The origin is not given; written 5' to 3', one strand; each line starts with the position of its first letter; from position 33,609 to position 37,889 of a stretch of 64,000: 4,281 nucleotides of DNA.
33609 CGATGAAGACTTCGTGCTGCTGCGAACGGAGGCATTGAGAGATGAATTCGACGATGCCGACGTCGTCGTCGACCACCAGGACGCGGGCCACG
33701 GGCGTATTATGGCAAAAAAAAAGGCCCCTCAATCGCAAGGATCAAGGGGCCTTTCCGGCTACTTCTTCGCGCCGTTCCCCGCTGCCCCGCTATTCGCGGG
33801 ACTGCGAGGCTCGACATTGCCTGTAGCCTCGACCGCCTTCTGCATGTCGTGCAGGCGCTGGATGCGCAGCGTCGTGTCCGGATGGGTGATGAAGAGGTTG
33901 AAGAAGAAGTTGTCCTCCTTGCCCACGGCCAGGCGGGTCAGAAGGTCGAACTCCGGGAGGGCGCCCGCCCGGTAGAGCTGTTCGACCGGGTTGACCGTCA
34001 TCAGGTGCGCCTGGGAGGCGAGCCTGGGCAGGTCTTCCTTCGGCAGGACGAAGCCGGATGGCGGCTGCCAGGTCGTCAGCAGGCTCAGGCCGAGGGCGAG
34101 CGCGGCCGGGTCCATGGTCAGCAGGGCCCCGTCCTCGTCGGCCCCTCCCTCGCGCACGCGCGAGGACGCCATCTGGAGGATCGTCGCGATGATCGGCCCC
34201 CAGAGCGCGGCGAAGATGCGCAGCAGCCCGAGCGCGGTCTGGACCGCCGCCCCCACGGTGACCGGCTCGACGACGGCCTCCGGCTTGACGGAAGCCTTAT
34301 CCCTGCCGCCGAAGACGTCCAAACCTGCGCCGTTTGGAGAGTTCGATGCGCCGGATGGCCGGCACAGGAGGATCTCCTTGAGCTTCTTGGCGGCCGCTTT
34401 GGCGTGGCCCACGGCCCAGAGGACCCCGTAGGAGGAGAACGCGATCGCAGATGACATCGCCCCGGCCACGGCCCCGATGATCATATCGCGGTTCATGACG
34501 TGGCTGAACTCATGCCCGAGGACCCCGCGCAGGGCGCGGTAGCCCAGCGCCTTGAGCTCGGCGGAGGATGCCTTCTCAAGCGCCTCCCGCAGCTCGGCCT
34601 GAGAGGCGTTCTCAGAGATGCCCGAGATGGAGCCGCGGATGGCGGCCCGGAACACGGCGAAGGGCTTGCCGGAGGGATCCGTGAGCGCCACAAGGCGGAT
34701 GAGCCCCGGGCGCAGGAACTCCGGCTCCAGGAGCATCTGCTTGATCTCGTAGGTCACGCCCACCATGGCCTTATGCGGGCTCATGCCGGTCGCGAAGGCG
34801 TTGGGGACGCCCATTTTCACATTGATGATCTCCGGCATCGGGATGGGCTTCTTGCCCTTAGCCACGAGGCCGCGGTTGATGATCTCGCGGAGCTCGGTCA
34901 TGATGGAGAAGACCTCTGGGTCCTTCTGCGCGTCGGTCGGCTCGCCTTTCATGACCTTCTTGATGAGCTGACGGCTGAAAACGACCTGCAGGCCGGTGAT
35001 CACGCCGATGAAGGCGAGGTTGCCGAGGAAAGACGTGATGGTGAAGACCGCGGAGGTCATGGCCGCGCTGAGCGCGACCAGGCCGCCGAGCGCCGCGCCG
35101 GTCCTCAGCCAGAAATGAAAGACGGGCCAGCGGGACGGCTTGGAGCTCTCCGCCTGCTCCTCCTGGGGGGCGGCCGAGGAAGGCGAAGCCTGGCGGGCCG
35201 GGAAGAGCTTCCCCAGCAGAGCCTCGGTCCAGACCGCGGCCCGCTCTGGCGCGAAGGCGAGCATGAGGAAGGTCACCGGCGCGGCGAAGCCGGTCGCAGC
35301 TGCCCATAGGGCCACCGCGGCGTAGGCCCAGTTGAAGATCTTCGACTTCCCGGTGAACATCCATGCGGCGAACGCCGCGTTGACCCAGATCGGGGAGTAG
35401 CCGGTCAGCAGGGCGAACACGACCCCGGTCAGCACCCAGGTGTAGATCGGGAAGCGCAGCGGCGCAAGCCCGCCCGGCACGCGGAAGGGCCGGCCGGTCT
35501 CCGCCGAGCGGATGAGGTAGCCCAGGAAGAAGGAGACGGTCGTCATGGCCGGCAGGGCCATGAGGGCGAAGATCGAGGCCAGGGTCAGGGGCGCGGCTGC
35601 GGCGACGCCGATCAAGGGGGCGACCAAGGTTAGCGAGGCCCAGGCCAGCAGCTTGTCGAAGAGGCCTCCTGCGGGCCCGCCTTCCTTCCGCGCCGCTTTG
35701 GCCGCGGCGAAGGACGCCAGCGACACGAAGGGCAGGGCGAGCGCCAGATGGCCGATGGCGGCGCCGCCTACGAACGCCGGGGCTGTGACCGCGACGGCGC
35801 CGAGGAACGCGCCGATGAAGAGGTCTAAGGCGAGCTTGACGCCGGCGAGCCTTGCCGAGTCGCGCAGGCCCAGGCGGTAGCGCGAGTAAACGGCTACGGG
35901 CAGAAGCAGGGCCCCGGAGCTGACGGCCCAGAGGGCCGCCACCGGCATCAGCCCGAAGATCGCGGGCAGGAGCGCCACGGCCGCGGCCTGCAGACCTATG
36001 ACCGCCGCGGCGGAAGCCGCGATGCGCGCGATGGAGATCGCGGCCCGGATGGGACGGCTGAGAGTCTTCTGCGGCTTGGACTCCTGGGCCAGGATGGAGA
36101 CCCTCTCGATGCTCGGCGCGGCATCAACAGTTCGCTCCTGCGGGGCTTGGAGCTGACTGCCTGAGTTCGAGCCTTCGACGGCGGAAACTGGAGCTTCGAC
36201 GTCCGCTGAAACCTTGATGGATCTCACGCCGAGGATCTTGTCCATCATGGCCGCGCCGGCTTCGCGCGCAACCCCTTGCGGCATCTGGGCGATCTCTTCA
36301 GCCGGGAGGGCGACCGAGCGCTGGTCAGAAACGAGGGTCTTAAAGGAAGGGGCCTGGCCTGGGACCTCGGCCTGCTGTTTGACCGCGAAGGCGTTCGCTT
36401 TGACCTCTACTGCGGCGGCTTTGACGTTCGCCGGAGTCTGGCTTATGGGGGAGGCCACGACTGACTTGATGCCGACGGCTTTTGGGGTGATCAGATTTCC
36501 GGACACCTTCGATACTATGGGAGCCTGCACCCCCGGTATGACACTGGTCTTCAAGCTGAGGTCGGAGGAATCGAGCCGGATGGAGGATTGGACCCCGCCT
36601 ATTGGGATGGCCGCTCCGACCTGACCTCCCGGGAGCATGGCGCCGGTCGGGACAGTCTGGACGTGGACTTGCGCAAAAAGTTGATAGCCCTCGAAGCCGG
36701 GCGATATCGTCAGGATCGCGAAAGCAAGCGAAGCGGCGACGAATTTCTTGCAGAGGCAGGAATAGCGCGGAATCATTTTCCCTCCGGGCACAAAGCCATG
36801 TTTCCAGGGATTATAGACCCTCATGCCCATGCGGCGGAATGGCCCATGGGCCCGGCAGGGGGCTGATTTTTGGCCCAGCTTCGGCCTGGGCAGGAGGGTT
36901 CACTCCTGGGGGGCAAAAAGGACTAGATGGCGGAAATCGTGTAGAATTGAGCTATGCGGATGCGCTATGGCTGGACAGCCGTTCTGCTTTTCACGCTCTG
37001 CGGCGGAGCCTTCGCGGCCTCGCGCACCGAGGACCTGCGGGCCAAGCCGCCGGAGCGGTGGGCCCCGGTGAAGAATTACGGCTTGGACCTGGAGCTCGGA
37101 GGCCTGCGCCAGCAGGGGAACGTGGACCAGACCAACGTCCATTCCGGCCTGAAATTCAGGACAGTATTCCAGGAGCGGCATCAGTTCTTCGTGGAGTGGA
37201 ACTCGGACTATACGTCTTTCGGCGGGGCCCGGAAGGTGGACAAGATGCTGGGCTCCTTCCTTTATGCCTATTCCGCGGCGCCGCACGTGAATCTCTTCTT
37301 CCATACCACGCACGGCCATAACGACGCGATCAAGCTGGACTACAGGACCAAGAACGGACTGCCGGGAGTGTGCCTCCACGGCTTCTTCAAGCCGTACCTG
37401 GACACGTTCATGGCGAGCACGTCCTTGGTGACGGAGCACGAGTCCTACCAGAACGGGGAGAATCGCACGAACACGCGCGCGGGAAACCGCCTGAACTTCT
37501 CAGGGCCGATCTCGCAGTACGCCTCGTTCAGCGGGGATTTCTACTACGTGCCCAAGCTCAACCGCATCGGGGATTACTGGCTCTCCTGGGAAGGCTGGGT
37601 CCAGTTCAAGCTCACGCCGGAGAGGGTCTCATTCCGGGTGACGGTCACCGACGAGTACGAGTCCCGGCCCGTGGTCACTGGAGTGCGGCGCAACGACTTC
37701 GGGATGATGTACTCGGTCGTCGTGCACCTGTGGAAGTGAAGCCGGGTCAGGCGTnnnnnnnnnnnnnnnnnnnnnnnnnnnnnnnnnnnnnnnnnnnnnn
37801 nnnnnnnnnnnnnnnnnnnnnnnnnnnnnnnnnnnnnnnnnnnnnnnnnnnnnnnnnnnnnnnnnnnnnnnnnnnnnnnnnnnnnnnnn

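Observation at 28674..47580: Family of ~70-90 bp multi-palindromic repeats, four copies, three translated in frame inside protein-coding genes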

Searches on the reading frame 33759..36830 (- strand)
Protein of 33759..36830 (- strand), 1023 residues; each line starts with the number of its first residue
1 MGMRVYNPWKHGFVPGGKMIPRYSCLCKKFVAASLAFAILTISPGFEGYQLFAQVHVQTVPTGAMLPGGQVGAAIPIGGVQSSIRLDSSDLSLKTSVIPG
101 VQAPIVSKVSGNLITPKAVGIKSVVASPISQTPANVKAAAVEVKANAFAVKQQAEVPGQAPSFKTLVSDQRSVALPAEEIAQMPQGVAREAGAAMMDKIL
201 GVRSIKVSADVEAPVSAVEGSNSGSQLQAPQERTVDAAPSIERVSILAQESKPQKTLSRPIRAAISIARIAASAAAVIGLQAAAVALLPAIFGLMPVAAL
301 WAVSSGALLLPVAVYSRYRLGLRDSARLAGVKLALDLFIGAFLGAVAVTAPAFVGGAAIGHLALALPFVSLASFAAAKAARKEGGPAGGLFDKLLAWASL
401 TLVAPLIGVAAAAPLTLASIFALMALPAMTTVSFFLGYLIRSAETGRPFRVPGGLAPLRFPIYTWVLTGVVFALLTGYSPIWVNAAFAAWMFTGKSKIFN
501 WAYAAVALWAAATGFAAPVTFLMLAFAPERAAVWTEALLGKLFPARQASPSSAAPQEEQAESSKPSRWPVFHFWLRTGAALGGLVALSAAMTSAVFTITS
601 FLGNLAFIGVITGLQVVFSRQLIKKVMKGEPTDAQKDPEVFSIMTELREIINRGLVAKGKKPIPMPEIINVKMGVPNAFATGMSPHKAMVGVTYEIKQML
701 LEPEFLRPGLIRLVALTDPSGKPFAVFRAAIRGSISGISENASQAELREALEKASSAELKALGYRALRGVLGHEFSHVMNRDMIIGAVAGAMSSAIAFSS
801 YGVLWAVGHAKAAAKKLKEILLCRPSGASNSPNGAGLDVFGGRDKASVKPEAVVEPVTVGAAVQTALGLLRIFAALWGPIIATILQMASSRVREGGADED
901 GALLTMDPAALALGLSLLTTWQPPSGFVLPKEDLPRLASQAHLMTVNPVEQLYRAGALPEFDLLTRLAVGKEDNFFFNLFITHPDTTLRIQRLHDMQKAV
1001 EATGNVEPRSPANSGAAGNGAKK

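Call 15: search_protein_families(library=pfam, proteins=[window:33759-36830:-])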
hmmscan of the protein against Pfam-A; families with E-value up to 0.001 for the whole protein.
window:33759-36830:- (1023 aa): 1 family
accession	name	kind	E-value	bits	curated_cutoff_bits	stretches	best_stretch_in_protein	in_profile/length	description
PF01435.24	Peptidase_M48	-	3.9e-15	56.6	20.3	1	646-996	6-185/186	Peptidase family M48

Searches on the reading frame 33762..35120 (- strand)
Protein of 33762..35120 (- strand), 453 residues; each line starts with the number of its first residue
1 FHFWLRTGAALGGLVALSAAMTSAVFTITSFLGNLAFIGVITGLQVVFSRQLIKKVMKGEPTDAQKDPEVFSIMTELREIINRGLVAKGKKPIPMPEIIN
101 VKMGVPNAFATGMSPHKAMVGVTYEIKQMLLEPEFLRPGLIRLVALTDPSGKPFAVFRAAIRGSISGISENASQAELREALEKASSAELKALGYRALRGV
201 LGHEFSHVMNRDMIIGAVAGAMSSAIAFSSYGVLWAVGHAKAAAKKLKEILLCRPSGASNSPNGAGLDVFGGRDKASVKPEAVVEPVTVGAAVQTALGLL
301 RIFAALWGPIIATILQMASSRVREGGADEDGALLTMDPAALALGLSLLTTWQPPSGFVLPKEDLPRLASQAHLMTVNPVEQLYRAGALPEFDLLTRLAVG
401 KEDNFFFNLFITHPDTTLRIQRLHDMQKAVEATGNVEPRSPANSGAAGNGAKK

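Call 43: find_homologous_proteins(query=window:33762-35120:-, max_evalue=1e-10)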
Query seq(453 aa) (453 aa): 22 proteins with E <= 1e-10 among 8000 candidates.
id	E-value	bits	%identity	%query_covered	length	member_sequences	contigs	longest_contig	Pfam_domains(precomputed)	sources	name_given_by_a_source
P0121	4.1e-170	585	65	96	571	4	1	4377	PF01435.25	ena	-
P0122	3.8e-138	479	78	63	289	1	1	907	PF01435.25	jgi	jgi:Zn-dependent protease with chaperone function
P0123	2.5e-137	477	56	95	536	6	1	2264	PF01435.25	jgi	jgi:Zn-dependent protease with chaperone function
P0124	2.5e-133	463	54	95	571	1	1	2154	PF01435.25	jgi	jgi:Zn-dependent protease with chaperone function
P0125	6.3e-120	419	50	96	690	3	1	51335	PF01435.25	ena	-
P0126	3.0e-114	401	48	95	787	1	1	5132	PF01435.25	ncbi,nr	ncbi:MAG: M48 family metalloprotease, partial [Elusimicrobia bacterium]|nr:M48 family metalloproteas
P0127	2.9e-111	391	54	80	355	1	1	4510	PF01435.25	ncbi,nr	ncbi:MAG: M48 family metalloprotease, partial [Elusimicrobia bacterium]|nr:M48 family metalloproteas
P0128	1.9e-105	372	54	77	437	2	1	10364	PF01435.25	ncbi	ncbi:MAG: hypothetical protein A2506_08140, partial [Elusimicrobia bacterium RIFOXYD12_FULL_66_9]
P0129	2.6e-96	341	51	75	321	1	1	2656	PF01435.25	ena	-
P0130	7.2e-76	274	52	59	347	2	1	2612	PF01435.25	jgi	-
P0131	8.2e-76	274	52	57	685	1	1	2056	PF01435.25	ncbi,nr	ncbi:MAG: M48 family metalloprotease, partial [Elusimicrobia bacterium]|nr:M48 family metalloproteas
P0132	6.6e-73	264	49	61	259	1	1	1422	PF01435.25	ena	-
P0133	4.5e-65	238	62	41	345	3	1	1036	-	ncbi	ncbi:MAG: hypothetical protein AAB576_11260, partial [Elusimicrobiota bacterium]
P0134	6.2e-15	73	30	52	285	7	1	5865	PF01435.25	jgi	jgi:heat shock protein HtpX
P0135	5.1e-13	67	33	19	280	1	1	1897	PF01435.25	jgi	jgi:heat shock protein HtpX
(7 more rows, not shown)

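Call 47: find_encoding_contigs(protein=P0122, flank=3000, max_places=2)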
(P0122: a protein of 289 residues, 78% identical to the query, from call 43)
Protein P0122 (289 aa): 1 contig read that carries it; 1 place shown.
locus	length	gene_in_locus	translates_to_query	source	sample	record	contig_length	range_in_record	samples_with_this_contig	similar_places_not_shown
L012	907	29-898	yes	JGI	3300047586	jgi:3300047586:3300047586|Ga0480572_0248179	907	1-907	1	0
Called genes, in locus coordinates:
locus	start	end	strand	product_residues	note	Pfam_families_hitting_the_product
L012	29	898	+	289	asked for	PF01435:Peptidase_M48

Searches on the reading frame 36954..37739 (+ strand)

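Call 62: search_protein_families(library=pfam, proteins=[window:36954-37739:+], max_evalue=0.01)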
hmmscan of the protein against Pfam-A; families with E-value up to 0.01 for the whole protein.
window:36954-37739:+ (261 aa): 1 family
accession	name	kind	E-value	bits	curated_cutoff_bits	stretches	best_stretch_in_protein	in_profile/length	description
PF04338.18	DUF481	-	1.2e-09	39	21.1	1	47-249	2-200/210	Protein of unknown function, DUF481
